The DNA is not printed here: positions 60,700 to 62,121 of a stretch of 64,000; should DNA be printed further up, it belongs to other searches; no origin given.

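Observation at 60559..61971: Unannotated Cys-rich peptide plus radical SAM/SPASM maturase: candidate new ranthi/sactipeptide-type RiPP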

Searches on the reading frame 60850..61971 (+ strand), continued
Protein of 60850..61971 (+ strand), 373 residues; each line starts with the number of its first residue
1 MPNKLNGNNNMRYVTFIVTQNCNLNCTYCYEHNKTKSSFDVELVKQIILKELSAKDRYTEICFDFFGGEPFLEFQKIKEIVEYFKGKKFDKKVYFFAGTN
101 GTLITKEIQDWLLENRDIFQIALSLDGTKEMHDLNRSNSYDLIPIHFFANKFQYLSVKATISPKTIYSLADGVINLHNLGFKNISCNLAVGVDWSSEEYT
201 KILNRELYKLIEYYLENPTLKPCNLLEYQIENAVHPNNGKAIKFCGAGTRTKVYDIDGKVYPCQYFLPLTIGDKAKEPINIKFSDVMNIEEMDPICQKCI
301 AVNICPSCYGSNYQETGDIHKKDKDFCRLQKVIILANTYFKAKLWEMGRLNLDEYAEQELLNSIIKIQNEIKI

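Call 32: find_related_loci(query=A3, collection=metagenome_contigs, flank=5000)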
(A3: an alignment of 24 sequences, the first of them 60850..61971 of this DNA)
Query A3 (373 aa) in metagenome_contigs; peptide patterns used: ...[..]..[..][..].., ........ (x = any residue, [..] = any of these).
600 stretches matched a pattern (row limit reached: there are more); 455 encode a relative of the query (tblastn E <= 1e-3); the best 80 are kept; 80 distinct loci.
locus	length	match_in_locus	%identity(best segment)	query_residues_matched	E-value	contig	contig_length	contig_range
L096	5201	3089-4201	81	1-371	0e+0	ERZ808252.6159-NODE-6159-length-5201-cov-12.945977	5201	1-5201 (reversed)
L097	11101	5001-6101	80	7-373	0e+0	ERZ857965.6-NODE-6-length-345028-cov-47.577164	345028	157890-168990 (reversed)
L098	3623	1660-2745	56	10-371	3e-143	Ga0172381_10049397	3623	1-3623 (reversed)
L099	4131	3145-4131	55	7-331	3e-119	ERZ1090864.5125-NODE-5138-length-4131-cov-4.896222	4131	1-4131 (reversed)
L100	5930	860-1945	47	12-373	3e-113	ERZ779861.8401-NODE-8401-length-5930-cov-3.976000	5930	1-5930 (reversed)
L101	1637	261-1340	47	12-371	7e-118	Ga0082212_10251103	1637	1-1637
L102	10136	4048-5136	47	11-373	2e-109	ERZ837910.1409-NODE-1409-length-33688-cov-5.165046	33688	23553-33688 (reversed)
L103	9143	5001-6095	46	9-373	1e-108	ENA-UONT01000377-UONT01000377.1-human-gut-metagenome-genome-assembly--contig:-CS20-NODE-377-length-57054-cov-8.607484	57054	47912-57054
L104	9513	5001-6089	47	11-373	8e-109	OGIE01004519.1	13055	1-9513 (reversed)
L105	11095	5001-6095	46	9-373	1e-108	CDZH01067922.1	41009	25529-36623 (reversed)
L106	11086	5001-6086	47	12-373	2e-108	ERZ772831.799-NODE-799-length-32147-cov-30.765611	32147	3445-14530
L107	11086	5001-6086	46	12-373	1e-107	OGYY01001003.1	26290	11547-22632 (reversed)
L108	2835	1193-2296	46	5-373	4e-111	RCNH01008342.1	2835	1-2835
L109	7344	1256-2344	47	11-373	2e-106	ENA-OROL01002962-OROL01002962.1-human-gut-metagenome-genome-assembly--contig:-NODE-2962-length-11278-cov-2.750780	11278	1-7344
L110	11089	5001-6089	47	11-373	2e-106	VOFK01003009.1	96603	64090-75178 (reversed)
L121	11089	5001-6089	44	11-373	2e-102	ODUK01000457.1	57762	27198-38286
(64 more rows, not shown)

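Call 33: find_related_loci(query=A3, collection=viral_contigs, flank=5000)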
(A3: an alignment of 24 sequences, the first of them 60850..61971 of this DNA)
Query A3 (373 aa) in viral_contigs; peptide patterns used: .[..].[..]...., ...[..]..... (x = any residue, [..] = any of these).
56 stretches matched a pattern; 1 encode a relative of the query (tblastn E <= 1e-3); 1 distinct loci.
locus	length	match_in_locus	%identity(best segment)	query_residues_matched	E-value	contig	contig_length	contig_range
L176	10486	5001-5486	22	16-184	6e-6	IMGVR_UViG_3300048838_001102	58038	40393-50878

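Call 37: search_protein_families(library=ncbifam, proteins=[L093:5001-6107:+, L094:5001-6125:+, L091:5001-6110:+, L093:4740-4937:+, L121:4721-4918:+, L006:1446-1757:+, L091:4750-4923:+, L091:3853-4671:+], max_evalue=0.01)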
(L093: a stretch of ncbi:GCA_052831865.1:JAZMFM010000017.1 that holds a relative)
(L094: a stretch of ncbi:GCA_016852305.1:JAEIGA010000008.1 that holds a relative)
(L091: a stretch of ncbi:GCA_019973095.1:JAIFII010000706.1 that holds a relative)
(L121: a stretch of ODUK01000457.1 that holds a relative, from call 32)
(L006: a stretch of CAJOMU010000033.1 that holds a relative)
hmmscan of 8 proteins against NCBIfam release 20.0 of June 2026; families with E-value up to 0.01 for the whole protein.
L093:5001-6107:+ (368 aa): 71 families (the best 25 are shown)
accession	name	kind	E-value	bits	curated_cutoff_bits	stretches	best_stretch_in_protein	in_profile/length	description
NF047865.1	rSAM_PapB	equivalog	2.2e-43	148.8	340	1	6-316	2-329/330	PapB family radical SAM/SPASM ranthipeptide maturase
TIGR04115.1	rSAM_Cxxx_rpt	equivalog_domain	2.3e-43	149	350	1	7-335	2-359/359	radical SAM peptide maturase, CXXX-repeat target family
TIGR04068.1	rSAM_ocin_clost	equivalog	5.5e-32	111.2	500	1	3-134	80-215/462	Cys-rich peptide radical SAM maturase CcpM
TIGR04064.1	rSAM_nif11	equivalog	1e-31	110.2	518.7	2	3-137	74-216/459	nif11-like peptide radical SAM maturase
TIGR03974.1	rSAM_six_Cys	equivalog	6.5e-25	87.9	425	1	3-327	93-440/451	thioether cross-link-forming SCIFF peptide maturase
TIGR03906.1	quino_hemo_SAM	equivalog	7.9e-25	87.4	453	1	3-132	90-223/467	quinohemoprotein amine dehydrogenase maturation protein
TIGR03978.1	rSAM_paired_1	equivalog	1.6e-22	80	370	1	8-174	84-260/466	His-Xaa-Ser system radical SAM maturase HxsB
NF040492.1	not_ScfB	exception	1.1e-21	77.2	855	1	3-327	91-439/450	ScfB-related radical SAM/SPASM orphan maturase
TIGR04280.1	geopep_mat_rSAM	hypoth_equivalog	1.8e-19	70.1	400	1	8-131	85-211/428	geopeptide radical SAM maturase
NF038107.1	rSAM_NF038107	equivalog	4.3e-19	68.6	600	1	3-134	81-222/444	Cys-every-fifth radical SAM/SPASM peptide maturase CefB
NF035951.1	rSAM_RumMC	equivalog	1e-18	67.3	720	1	3-133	108-242/510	RumMC family radical SAM sactipeptide maturase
TIGR04084.1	rSAM_AF0577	subfamily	8.6e-17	61.1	225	1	13-304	3-286/347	TIGR04084 family radical SAM/SPASM domain-containing protein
TIGR03942.1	sulfatase_rSAM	equivalog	1.5e-16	60.5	349.45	1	13-134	7-132/363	anaerobic sulfatase maturase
NF041298.1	rSAM_mat_DynA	equivalog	7.8e-16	58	450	1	11-134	5-130/356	dynobactin maturation radical SAM/SPASM protein DynA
NF038170.1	lachnocin_rSAM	equivalog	5e-15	55.3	550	1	1-138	70-211/440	lachnocin radical SAM maturase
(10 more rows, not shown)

L094:5001-6125:+ (374 aa): 75 families (the best 25 are shown)
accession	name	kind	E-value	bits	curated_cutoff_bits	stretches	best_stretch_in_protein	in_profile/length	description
TIGR04115.1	rSAM_Cxxx_rpt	equivalog_domain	4.5e-45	154.7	350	1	12-341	2-359/359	radical SAM peptide maturase, CXXX-repeat target family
NF047865.1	rSAM_PapB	equivalog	1.1e-42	146.5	340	1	12-321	3-328/330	PapB family radical SAM/SPASM ranthipeptide maturase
TIGR04064.1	rSAM_nif11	equivalog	1.2e-40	139.7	518.7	2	7-143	73-217/459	nif11-like peptide radical SAM maturase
TIGR03974.1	rSAM_six_Cys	equivalog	4.9e-31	108.1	425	2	8-139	93-228/451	thioether cross-link-forming SCIFF peptide maturase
TIGR04068.1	rSAM_ocin_clost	equivalog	4.2e-30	105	500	1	8-137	80-213/462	Cys-rich peptide radical SAM maturase CcpM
TIGR03906.1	quino_hemo_SAM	equivalog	2.4e-28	99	453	2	12-137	94-223/467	quinohemoprotein amine dehydrogenase maturation protein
NF040492.1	not_ScfB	exception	5.4e-28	98.1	855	2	6-137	89-224/450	ScfB-related radical SAM/SPASM orphan maturase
TIGR03978.1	rSAM_paired_1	equivalog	6.8e-27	94.3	370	1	8-139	78-212/466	His-Xaa-Ser system radical SAM maturase HxsB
TIGR04280.1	geopep_mat_rSAM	hypoth_equivalog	3e-22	79.2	400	1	5-136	77-211/428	geopeptide radical SAM maturase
TIGR03942.1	sulfatase_rSAM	equivalog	2.4e-20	72.9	349.45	1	19-139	8-132/363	anaerobic sulfatase maturase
NF041298.1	rSAM_mat_DynA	equivalog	5.4e-20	71.7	450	1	19-139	8-130/356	dynobactin maturation radical SAM/SPASM protein DynA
NF035951.1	rSAM_RumMC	equivalog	1.6e-19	70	720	1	9-139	109-243/510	RumMC family radical SAM sactipeptide maturase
NF038107.1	rSAM_NF038107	equivalog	4.8e-19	68.4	600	1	11-141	84-224/444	Cys-every-fifth radical SAM/SPASM peptide maturase CefB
NF038170.1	lachnocin_rSAM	equivalog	5.2e-19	68.4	550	1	9-142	73-210/440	lachnocin radical SAM maturase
TIGR04084.1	rSAM_AF0577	subfamily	6e-19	68.2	225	1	17-307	2-282/347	TIGR04084 family radical SAM/SPASM domain-containing protein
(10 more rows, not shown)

L091:5001-6110:+ (369 aa): 67 families (the best 25 are shown)
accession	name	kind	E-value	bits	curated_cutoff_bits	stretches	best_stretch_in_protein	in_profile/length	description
NF047865.1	rSAM_PapB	equivalog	1.4e-47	162.6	340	1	6-315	2-327/330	PapB family radical SAM/SPASM ranthipeptide maturase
TIGR04115.1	rSAM_Cxxx_rpt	equivalog_domain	1.7e-34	119.9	350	1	7-335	2-358/359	radical SAM peptide maturase, CXXX-repeat target family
TIGR03974.1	rSAM_six_Cys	equivalog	6.8e-30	104.3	425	1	5-328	95-440/451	thioether cross-link-forming SCIFF peptide maturase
TIGR04068.1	rSAM_ocin_clost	equivalog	1.6e-28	99.8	500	1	5-132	82-213/462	Cys-rich peptide radical SAM maturase CcpM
TIGR04064.1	rSAM_nif11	equivalog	2.1e-28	99.3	518.7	2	2-133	73-207/459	nif11-like peptide radical SAM maturase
TIGR03906.1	quino_hemo_SAM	equivalog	2.7e-26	92.2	453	2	2-132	89-223/467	quinohemoprotein amine dehydrogenase maturation protein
NF040492.1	not_ScfB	exception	4.4e-24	85.2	855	1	6-330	94-441/450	ScfB-related radical SAM/SPASM orphan maturase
NF038170.1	lachnocin_rSAM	equivalog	2.4e-19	69.6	550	1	1-134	70-207/440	lachnocin radical SAM maturase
TIGR03978.1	rSAM_paired_1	equivalog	5.1e-19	68.4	370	1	11-180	87-265/466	His-Xaa-Ser system radical SAM maturase HxsB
TIGR04084.1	rSAM_AF0577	subfamily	1.7e-16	60.1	225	1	12-302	2-282/347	TIGR04084 family radical SAM/SPASM domain-containing protein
NF035951.1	rSAM_RumMC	equivalog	9.2e-16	57.6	720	1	6-129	111-238/510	RumMC family radical SAM sactipeptide maturase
TIGR04280.1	geopep_mat_rSAM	hypoth_equivalog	1.6e-15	57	400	1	7-131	84-211/428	geopeptide radical SAM maturase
TIGR03942.1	sulfatase_rSAM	equivalog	1.6e-15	57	349.45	1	14-133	8-131/363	anaerobic sulfatase maturase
NF041298.1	rSAM_mat_DynA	equivalog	2e-15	56.6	450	1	14-134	8-130/356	dynobactin maturation radical SAM/SPASM protein DynA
NF038283.1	viperin_w_prok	equivalog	9.4e-14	51.2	180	1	11-128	6-122/281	viperin family antiviral radical SAM protein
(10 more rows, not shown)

L093:4740-4937:+ (65 aa): 2 families
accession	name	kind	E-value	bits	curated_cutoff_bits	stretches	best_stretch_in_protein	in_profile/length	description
TIGR04117.1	Syntroph_Cxxx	paralog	1.3e-06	28.4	50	1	6-63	25-84/98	Cys-Xaa-Xaa-Xaa repeat radical SAM target protein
TIGR04114.1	tSAM_targ_Cxxx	repeat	2.3e-06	27.8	20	1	47-62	1-16/18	Cys-rich repeat-containing protein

L121:4721-4918:+ (65 aa): 2 families
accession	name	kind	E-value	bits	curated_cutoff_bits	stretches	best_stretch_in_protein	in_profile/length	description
TIGR04117.1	Syntroph_Cxxx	paralog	4.5e-07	29.9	50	1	7-63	26-84/98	Cys-Xaa-Xaa-Xaa repeat radical SAM target protein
TIGR04114.1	tSAM_targ_Cxxx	repeat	3.5e-05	24.1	20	1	47-63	1-17/18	Cys-rich repeat-containing protein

L006:1446-1757:+ (103 aa): 1 family
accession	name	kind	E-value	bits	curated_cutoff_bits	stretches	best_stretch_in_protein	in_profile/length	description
TIGR04114.1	tSAM_targ_Cxxx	repeat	0.0015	19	20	0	65-82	1-18/18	Cys-rich repeat-containing protein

L091:4750-4923:+ (57 aa): 0 families

L091:3853-4671:+ (272 aa): 12 families
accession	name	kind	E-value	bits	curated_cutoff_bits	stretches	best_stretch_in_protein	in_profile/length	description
TIGR00186.1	rRNA_methyl_3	equivalog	2.1e-32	112.5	160.15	1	40-268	8-240/240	23S rRNA (guanosine(2251)-2'-O)-methyltransferase RlmB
NF008386.0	PRK11181.1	equivalog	1e-18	67.5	366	1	112-269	91-243/244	23S rRNA (guanosine(2251)-2'-O)-methyltransferase RlmB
NF008295.0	PRK11081.1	equivalog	1.6e-17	63.8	227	1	118-269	21-166/230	tRNA (guanosine(18)-2'-O)-methyltransferase TrmH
NF000477.1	NshR_TsnR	equivalog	9.3e-13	48.2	425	1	118-264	118-260/266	NshR/TsnR family 23S rRNA methyltransferase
TIGR00185.1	tRNA_yibK_trmL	equivalog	3.3e-12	46.5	190.6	1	119-270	4-150/154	tRNA (uridine(34)/cytosine(34)/5-carboxymethylaminomethyluridine(34)-2'-O)-methyltransferase TrmL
NF008117.0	PRK10864.1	equivalog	2.8e-11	43.2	267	1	118-268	198-342/344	tRNA/rRNA methyltransferase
TIGR00050.1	rRNA_methyl_1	subfamily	5.2e-11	42.9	167.15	1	119-269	7-158/233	TrmJ/YjtD family RNA methyltransferase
NF000035.1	nosihep_NshR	exception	2.4e-09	37.1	500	1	118-264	118-260/274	NshR family nosiheptide/thiostrepton resistance 23S rRNA methyltransferase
NF007752.0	PRK10433.1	equivalog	6.1e-07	29.1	212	1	188-264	79-155/228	tRNA/rRNA methyltransferase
NF007683.0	PRK10358.1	equivalog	3.2e-06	27.1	282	1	203-269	81-149/157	tRNA (uridine(34)/cytosine(34)/5-carboxymethylaminomethyluridine(34)-2'-O)-methyltransferase TrmL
NF041077.1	tRNAmeth_TrmJ_Sulfolob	equivalog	2.3e-05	24.1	350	1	119-268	4-155/229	tRNA (cytidine-2'-O-)-methyltransferase TrmJ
NF011694.0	PRK15114.1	equivalog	2.4e-05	24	280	1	187-264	80-156/246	tRNA (cytosine(32)/uridine(32)-2'-O)-methyltransferase TrmJ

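Call 47: list_cluster_members(proteins=[P0022, P0030, P0042, P0079, P0091, P0144, P0150, P0154, P0191, P0192])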
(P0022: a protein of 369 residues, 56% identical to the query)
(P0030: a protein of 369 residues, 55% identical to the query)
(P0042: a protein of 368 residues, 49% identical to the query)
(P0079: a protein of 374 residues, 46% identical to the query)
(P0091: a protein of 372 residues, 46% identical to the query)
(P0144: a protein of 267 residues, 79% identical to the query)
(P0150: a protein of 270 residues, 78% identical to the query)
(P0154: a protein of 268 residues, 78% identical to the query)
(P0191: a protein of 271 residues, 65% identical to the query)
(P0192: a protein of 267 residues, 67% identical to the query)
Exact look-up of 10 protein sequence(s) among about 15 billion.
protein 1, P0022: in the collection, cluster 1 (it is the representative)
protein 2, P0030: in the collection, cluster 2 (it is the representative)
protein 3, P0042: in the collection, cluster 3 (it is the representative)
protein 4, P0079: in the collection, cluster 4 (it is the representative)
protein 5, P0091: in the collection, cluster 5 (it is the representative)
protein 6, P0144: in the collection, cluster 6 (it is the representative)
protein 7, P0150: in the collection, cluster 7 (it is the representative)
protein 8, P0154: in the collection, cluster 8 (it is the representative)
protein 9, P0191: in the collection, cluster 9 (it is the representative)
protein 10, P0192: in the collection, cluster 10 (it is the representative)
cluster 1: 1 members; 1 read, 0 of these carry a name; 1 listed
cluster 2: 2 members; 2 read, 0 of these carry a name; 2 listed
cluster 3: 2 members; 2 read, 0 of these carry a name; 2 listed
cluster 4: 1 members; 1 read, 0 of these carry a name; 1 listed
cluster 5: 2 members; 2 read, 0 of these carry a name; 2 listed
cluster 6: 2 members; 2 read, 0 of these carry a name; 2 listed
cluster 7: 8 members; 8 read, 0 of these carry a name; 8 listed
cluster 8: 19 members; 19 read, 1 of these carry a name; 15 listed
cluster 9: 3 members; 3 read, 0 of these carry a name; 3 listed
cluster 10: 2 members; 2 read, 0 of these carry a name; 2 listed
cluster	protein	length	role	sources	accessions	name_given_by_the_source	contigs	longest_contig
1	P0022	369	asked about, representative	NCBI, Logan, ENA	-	-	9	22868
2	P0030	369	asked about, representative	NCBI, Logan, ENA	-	-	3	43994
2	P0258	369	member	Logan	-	-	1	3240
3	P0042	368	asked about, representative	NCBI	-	-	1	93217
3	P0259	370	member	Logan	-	-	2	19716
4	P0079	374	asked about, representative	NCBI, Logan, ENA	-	-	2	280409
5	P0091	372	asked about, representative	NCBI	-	-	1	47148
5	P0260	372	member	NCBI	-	-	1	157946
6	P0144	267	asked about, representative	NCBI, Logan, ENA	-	-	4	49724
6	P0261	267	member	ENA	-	-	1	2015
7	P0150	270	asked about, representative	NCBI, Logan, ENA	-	-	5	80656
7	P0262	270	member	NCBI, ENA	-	-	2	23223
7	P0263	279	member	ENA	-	-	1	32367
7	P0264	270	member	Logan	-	-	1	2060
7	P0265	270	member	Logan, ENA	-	-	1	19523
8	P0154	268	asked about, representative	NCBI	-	-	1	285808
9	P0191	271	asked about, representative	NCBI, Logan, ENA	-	-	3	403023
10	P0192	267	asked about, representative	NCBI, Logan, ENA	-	-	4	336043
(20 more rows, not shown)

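Call 50: find_encoding_contigs(protein=P0023, flank=4000, max_places=2)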
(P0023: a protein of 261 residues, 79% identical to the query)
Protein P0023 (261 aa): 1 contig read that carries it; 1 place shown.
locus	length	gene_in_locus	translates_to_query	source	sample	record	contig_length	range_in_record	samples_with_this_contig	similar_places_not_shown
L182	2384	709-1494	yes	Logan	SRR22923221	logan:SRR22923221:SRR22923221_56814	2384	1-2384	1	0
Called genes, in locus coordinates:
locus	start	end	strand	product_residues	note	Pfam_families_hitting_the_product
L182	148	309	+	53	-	-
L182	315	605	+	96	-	PF13353:Fer4_12 (weak), PF04055:Radical_SAM (weak)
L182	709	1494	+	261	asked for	-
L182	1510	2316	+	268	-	PF22435:MRM3-like_sub_bind, PF22655:SpoU_sub_bind_like, PF00588:SpoU_methylase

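Call 51: find_encoding_contigs(protein=P0020, flank=4000, max_places=3)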
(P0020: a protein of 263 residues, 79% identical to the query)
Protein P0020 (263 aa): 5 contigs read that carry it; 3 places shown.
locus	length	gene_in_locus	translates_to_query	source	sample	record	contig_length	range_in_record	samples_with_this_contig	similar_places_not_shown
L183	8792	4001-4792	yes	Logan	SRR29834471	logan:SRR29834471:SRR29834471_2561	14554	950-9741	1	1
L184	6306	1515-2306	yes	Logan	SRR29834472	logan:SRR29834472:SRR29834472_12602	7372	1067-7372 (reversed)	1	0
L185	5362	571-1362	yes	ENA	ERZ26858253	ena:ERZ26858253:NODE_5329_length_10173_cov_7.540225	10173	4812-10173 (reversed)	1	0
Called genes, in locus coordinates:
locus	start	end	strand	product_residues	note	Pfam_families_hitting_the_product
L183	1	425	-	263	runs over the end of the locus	PF00528:BPD_transp_1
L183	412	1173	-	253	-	PF00005:ABC_tran, PF13304:AAA_21 (faint)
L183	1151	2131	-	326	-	PF13379:NMT1_2 (weak), PF09084:NMT1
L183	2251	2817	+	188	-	PF01553:Acyltransferase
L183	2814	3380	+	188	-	PF01553:Acyltransferase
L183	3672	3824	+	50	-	-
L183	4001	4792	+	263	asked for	-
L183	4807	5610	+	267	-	PF22435:MRM3-like_sub_bind, PF22655:SpoU_sub_bind_like, PF00588:SpoU_methylase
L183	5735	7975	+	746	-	PF08239:SH3_3 (weak), PF00404:Dockerin_1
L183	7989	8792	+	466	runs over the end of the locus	PF12733:Cadherin-like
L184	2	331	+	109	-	?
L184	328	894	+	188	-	PF01553:Acyltransferase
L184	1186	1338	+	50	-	-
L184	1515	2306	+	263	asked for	-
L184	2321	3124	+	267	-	PF22435:MRM3-like_sub_bind, PF22655:SpoU_sub_bind_like, PF00588:SpoU_methylase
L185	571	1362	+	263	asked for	-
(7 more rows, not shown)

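Call 52: find_encoding_contigs(protein=P0030, flank=5000, max_places=2)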
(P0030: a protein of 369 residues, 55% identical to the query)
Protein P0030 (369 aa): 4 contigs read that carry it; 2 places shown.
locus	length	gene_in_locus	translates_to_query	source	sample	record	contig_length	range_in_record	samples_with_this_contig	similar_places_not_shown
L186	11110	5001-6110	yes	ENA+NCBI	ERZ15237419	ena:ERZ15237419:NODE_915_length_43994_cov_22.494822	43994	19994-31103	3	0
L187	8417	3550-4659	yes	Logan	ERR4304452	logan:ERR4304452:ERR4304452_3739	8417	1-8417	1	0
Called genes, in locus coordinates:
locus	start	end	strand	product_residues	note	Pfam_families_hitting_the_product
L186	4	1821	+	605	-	PF00009:GTP_EFTU, PF01926:MMR_HSR1 (weak), PF03144:GTP_EFTU_D2, PF22042:EF-G_D2, PF14492:EFG_III (weak), PF00679:EFG_C, PF21018:BipA_C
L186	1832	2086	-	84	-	PF13560:HTH_31 (weak), PF12844:HTH_19, PF01381:HTH_3, PF13443:HTH_26 (weak)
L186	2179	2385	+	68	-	PF01381:HTH_3, PF12844:HTH_19, PF13443:HTH_26 (weak)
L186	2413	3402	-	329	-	PF01820:Dala_Dala_lig_N, PF01071:GARS_A (weak), PF02655:ATP-grasp_3 (weak), PF02786:CPSase_L_D2, PF02222:ATP-grasp, PF07478:Dala_Dala_lig_C, PF13535:ATP-grasp_4 (weak)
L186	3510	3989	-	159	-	PF05067:Mn_catalase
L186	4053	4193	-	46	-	-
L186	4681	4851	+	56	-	-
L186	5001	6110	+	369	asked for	PF04055:Radical_SAM, PF13353:Fer4_12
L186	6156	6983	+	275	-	PF22435:MRM3-like_sub_bind, PF22655:SpoU_sub_bind_like, PF00588:SpoU_methylase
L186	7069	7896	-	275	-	PF05569:Peptidase_M56 (weak), PF01435:Peptidase_M48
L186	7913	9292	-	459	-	PF02534:T4SS-DNA_transf, PF10412:TrwB_AAD_bind, PF12696:TraG-D_C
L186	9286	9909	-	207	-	-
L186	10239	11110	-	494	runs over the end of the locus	-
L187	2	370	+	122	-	?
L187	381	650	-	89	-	PF12844:HTH_19, PF13560:HTH_31 (weak), PF01381:HTH_3, PF13443:HTH_26 (weak)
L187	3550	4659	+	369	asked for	PF04055:Radical_SAM, PF13353:Fer4_12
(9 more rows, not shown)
